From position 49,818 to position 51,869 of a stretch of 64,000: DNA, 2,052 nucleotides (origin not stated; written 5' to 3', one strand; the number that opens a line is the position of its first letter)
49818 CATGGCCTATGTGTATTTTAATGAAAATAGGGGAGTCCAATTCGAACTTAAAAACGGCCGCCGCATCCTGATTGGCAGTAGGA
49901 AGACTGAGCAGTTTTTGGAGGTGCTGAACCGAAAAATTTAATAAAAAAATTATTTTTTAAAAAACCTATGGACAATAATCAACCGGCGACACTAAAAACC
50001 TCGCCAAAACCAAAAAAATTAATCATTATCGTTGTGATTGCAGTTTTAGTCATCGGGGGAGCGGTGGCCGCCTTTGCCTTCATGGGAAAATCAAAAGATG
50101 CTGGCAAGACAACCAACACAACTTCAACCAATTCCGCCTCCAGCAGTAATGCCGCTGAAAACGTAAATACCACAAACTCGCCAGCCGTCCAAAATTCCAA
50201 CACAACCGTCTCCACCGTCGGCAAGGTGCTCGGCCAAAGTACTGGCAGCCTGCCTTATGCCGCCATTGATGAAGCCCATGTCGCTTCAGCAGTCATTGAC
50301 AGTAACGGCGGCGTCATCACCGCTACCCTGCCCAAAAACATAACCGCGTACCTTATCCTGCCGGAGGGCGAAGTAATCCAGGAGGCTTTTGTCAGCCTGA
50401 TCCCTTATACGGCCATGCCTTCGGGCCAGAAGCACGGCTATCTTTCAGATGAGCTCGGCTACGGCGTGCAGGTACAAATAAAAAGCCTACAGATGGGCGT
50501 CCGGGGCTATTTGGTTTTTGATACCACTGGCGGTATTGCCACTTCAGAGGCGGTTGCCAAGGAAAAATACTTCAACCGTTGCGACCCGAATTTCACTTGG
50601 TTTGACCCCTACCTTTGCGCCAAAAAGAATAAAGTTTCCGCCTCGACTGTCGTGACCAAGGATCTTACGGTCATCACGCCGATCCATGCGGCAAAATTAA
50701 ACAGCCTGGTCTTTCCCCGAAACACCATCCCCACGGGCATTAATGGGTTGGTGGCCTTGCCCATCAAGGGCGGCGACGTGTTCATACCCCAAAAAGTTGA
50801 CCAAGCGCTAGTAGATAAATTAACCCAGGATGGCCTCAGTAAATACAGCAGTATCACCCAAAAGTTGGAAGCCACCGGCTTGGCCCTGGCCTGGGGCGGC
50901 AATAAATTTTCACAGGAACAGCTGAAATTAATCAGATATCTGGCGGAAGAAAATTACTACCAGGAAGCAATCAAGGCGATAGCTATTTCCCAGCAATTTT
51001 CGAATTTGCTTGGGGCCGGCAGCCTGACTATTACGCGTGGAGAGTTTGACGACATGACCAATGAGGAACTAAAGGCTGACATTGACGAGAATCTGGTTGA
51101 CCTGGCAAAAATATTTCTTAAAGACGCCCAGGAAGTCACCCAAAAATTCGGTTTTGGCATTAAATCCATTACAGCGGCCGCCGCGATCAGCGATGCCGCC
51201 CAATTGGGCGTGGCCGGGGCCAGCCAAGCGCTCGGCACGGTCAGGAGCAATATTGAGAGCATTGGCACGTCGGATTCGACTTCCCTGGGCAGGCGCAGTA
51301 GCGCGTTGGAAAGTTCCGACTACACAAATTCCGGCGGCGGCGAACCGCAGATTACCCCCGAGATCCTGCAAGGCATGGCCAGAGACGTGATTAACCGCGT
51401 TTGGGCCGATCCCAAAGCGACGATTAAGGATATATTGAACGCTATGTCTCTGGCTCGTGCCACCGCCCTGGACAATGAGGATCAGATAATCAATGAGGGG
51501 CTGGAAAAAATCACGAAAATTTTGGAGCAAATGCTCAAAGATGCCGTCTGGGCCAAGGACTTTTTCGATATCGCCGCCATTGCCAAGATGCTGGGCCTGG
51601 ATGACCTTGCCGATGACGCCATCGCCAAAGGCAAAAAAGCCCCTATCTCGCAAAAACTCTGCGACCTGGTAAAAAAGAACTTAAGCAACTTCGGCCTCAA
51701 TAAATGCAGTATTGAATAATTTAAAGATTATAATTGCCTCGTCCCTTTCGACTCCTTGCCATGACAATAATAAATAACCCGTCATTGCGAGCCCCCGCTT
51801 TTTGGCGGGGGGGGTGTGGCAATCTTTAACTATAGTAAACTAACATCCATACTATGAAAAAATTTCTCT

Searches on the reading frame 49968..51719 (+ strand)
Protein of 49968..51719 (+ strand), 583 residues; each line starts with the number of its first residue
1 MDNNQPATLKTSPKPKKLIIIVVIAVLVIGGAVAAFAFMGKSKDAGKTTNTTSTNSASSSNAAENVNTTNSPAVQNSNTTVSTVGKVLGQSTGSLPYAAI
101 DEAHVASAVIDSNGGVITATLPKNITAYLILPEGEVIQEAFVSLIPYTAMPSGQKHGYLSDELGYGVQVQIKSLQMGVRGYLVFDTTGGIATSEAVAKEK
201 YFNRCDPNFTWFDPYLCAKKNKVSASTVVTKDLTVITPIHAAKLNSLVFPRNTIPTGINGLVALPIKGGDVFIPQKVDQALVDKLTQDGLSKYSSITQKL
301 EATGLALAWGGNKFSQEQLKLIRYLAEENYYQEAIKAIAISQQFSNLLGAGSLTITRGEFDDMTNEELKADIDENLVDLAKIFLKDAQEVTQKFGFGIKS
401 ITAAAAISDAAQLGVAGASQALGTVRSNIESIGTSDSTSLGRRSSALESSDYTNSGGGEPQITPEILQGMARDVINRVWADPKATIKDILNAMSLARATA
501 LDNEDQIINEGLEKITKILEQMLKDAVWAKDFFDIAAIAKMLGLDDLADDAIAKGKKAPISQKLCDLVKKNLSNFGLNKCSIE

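Call 12: search_protein_families(library=pfam, proteins=[window:49968-51719:+], max_evalue=0.001)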
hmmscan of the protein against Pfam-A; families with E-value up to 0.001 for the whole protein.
window:49968-51719:+ (583 aa): 0 families

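Call 35: search_protein_families(library=pfam, proteins=[window:49968-51719:+], max_evalue=0.01)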
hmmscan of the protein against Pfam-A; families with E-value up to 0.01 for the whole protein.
window:49968-51719:+ (583 aa): 1 family
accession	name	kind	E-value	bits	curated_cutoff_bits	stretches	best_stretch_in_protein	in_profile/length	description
PF20187.3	DUF6550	-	0.0017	19.1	27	1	12-86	5-77/190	Family of unknown function (DUF6550)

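Call 91: search_protein_families(library=ncbifam, proteins=[window:49968-51719:+], max_evalue=0.1)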
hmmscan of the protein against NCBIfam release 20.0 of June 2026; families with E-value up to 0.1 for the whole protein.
window:49968-51719:+ (583 aa): 8 families
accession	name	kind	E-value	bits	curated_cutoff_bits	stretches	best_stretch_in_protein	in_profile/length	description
NF004285.1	PRK05696.1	equivalog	2.5e-06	27.4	179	1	9-63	12-66/171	flagellar basal body-associated protein FliL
NF006283.1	PRK08455.1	equivalog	0.00051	19.7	187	1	1-70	1-74/182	flagellar basal body-associated protein FliL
NF009420.1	PRK12785.1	equivalog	0.0053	16.6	197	1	12-53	15-56/161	flagellar basal body-associated protein FliL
NF042931.1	SAG1386_EF1546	equivalog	0.0087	16.1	80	1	18-79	31-95/158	SAG1386/EF1546 family surface-associated protein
TIGR03931.1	T7SS_Rv3446c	hypoth_equivalog_domain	0.011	16.1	47.6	1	21-80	3-61/194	type VII secretion-associated protein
TIGR03593.1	yidC_nterm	equivalog_domain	0.074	12.6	58.25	1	16-118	2-95/363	membrane protein insertase YidC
NF009391.0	PRK12750.1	equivalog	0.089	12.7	148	0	16-49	5-37/170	CpxP family protein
NF002334.0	PRK01294.1-2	equivalog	0.098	11.8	285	0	16-72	2-58/336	lipase secretion chaperone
